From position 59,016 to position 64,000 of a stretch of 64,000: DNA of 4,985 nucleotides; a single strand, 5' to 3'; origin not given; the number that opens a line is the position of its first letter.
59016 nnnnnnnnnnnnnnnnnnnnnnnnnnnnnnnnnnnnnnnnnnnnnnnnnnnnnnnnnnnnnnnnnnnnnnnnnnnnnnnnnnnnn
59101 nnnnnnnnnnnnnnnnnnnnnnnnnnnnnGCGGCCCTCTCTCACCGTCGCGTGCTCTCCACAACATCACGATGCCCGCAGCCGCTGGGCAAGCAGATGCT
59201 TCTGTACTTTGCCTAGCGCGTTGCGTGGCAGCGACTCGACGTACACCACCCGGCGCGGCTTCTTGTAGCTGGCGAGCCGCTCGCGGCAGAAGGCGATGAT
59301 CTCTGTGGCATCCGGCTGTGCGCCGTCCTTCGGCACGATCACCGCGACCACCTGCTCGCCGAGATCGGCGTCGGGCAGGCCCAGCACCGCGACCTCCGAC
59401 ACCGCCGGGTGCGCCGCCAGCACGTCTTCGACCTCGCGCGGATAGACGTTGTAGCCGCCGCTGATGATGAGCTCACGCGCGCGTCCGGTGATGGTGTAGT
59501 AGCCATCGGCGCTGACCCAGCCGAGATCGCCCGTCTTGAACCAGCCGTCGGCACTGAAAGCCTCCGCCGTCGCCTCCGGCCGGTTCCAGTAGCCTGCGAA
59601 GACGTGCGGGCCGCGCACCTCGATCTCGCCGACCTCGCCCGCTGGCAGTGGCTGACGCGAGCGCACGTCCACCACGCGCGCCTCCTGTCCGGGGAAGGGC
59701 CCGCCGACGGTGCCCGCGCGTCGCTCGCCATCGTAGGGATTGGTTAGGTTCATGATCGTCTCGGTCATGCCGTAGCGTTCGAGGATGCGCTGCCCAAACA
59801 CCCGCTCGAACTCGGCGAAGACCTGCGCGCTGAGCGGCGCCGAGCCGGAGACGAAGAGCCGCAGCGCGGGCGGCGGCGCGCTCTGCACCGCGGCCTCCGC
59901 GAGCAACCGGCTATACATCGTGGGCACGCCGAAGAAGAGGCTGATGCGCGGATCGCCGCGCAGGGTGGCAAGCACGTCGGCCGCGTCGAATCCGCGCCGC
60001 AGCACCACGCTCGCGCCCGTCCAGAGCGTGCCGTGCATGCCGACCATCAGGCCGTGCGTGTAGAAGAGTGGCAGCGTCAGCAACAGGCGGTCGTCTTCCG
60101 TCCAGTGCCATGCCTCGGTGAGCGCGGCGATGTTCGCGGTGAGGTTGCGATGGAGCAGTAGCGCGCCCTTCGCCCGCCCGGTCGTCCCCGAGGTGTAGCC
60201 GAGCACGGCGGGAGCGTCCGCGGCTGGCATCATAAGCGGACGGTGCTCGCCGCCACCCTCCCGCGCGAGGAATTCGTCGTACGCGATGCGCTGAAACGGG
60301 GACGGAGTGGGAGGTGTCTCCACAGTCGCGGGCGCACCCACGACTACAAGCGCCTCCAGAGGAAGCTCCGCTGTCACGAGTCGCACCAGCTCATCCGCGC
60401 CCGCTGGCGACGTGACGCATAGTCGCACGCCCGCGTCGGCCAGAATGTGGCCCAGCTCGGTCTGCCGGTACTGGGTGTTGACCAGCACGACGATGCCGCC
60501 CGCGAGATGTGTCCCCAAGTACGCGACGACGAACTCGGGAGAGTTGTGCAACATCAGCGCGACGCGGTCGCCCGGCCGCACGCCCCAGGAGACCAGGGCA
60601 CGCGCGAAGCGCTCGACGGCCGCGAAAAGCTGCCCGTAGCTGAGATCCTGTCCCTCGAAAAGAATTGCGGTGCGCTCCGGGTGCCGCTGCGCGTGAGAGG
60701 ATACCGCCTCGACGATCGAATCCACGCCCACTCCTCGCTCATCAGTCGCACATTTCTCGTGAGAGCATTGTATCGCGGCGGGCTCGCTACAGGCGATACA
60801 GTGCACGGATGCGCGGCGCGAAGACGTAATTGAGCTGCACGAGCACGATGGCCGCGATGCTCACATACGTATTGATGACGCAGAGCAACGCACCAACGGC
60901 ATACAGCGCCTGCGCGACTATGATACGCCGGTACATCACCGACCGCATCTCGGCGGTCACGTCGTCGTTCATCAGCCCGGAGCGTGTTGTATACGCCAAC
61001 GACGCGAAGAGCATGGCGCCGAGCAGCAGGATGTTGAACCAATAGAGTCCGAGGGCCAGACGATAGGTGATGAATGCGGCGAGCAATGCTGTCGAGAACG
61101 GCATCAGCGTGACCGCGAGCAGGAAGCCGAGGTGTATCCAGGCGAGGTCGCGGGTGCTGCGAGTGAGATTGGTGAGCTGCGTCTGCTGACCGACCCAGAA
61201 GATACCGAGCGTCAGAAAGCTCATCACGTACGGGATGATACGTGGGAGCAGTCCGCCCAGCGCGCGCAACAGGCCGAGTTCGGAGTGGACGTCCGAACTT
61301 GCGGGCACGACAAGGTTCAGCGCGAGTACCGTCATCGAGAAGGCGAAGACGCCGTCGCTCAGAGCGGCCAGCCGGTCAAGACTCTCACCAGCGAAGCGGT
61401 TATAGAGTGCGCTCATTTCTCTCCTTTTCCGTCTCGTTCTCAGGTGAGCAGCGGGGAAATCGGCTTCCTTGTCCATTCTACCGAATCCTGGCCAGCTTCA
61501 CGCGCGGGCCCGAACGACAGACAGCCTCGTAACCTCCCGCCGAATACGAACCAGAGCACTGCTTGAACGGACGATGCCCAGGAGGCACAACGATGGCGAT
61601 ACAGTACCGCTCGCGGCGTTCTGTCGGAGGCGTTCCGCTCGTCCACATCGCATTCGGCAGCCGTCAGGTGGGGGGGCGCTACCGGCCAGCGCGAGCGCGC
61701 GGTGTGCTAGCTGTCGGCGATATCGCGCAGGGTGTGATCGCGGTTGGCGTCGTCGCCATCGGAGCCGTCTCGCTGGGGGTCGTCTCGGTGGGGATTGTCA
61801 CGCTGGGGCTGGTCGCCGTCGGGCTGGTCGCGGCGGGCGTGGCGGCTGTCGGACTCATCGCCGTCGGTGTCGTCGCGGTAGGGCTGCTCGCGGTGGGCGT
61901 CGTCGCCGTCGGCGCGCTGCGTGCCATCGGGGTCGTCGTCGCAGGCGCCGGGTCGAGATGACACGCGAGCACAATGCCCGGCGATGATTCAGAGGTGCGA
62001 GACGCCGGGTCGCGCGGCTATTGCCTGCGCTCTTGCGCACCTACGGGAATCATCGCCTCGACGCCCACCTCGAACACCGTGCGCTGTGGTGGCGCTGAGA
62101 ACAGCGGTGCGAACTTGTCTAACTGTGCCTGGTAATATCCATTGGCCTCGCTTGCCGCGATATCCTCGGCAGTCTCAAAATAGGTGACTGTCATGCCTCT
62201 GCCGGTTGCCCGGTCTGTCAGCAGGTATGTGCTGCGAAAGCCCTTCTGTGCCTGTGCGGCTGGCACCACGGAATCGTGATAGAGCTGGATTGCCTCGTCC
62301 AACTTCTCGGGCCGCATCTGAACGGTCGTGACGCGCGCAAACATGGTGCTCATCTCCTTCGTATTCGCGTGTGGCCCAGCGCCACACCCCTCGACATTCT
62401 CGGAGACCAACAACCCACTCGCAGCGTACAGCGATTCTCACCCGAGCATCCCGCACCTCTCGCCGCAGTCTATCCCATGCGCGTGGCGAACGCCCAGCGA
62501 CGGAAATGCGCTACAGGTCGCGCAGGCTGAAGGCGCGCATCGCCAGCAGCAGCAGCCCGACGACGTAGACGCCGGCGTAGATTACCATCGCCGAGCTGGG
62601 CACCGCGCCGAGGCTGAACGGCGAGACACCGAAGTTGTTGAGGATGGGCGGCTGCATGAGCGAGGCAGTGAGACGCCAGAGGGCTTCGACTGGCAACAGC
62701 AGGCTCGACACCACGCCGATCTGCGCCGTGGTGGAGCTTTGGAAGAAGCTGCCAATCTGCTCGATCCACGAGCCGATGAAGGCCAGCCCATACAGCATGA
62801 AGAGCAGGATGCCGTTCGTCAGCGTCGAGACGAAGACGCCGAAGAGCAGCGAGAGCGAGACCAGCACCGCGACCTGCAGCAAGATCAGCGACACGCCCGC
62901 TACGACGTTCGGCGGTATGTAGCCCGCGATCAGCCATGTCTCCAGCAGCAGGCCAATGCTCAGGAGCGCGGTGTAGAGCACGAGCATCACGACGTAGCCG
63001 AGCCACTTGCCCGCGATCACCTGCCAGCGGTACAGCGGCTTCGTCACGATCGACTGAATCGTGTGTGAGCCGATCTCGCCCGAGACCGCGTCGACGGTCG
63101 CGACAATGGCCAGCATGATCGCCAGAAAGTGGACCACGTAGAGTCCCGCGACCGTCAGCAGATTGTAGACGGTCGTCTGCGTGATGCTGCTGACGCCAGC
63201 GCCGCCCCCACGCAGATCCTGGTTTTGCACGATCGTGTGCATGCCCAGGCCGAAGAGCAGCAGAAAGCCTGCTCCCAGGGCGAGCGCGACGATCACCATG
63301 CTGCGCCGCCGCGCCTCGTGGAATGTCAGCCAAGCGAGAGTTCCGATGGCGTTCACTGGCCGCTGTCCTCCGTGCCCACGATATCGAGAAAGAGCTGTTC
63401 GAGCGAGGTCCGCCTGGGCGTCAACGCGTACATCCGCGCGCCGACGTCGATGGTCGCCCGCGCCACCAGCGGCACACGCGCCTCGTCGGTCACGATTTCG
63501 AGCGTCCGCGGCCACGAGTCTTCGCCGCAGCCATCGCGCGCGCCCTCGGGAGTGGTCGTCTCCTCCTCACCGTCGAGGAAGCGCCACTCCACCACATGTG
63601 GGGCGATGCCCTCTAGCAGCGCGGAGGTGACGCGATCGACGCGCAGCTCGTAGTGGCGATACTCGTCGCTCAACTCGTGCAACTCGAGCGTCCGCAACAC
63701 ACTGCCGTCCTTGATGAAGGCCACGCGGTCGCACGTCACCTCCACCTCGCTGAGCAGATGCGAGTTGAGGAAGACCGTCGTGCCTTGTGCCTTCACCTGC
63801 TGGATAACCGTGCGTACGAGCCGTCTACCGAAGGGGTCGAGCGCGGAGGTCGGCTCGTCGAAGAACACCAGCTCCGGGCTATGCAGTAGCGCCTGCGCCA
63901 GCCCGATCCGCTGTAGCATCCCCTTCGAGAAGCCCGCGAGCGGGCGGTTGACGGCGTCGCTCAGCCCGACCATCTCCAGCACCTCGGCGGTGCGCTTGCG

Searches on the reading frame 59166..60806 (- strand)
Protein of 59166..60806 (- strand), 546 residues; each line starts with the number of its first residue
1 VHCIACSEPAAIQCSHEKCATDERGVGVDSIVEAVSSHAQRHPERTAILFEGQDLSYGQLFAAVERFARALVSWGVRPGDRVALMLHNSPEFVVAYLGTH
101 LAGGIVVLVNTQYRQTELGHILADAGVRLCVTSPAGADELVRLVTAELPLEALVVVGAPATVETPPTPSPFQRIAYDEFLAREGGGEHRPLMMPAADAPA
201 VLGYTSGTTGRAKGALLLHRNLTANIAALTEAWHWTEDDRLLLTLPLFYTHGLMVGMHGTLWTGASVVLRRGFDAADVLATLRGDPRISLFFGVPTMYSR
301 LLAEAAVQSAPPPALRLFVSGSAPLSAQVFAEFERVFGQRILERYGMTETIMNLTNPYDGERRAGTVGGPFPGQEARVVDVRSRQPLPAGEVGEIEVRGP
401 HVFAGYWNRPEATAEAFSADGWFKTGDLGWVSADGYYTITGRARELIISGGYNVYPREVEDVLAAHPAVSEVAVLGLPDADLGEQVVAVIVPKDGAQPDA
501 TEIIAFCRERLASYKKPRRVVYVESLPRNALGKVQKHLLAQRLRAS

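Call 24: search_protein_families(library=pfam, proteins=[window:59166-60806:-], max_evalue=0.00001)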
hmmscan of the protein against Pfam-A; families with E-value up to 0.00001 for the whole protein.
window:59166-60806:- (546 aa): 2 families
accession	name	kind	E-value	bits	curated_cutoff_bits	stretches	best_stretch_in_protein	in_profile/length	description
PF00501.34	AMP-binding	-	2.3e-92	310.2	29.9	1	37-407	3-384/384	AMP-binding enzyme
PF13193.12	AMP-binding_C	-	2.8e-21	76.7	24.5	1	458-533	1-76/76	AMP-binding enzyme C-terminal domain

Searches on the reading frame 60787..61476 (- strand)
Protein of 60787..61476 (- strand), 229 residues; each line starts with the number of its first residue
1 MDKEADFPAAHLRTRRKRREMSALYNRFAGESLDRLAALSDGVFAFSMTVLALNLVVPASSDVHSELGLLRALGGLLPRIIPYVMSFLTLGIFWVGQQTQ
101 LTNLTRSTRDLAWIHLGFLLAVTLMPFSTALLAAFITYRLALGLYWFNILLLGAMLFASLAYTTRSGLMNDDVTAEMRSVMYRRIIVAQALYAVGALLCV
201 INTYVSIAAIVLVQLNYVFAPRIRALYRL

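Call 24: search_protein_families(library=pfam, proteins=[window:60787-61476:-], max_evalue=0.00001)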
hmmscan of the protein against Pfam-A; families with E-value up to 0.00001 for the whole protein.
window:60787-61476:- (229 aa): 1 family
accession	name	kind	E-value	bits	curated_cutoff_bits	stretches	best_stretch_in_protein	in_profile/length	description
PF06736.16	TMEM175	-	1.4e-19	70.8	25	1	35-126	1-88/88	Endosomal/lysosomal potassium channel TMEM175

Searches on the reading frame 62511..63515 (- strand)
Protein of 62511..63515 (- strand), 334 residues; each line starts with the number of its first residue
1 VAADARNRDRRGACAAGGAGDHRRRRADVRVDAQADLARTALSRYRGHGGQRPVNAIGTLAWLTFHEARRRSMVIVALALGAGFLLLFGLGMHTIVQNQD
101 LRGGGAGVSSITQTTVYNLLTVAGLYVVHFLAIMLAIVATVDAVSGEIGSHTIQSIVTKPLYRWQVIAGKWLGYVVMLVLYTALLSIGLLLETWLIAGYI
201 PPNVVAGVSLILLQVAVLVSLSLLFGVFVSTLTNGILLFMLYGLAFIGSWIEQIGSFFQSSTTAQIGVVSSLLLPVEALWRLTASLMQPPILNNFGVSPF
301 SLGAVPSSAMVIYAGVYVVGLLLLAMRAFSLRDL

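Call 24: search_protein_families(library=pfam, proteins=[window:62511-63515:-], max_evalue=0.00001)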
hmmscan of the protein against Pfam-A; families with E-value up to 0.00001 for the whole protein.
window:62511-63515:- (334 aa): 1 family
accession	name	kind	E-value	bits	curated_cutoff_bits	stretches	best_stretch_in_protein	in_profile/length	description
PF12679.13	ABC2_membrane_2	-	7.3e-06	25.9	27.2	0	66-333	9-282/283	ABC-2 family transporter protein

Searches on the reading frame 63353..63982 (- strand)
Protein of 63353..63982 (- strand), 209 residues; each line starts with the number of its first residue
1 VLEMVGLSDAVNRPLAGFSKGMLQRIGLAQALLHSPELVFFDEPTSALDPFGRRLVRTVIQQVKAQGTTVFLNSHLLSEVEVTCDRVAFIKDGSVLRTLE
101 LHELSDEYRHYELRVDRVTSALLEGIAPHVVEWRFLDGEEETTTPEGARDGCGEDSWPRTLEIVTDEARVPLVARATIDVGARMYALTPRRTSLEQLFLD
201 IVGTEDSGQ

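Call 24: search_protein_families(library=pfam, proteins=[window:63353-63982:-], max_evalue=0.00001)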
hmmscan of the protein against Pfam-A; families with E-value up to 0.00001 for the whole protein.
window:63353-63982:- (209 aa): 2 families
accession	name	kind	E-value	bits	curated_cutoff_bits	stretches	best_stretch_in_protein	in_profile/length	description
PF13304.12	AAA_21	-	2.9e-08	34.6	27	1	8-77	228-300/304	AAA domain, putative AbiEii toxin, Type IV TA system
PF00005.33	ABC_tran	-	1.7e-07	32.4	25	1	2-46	89-137/137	ABC transporter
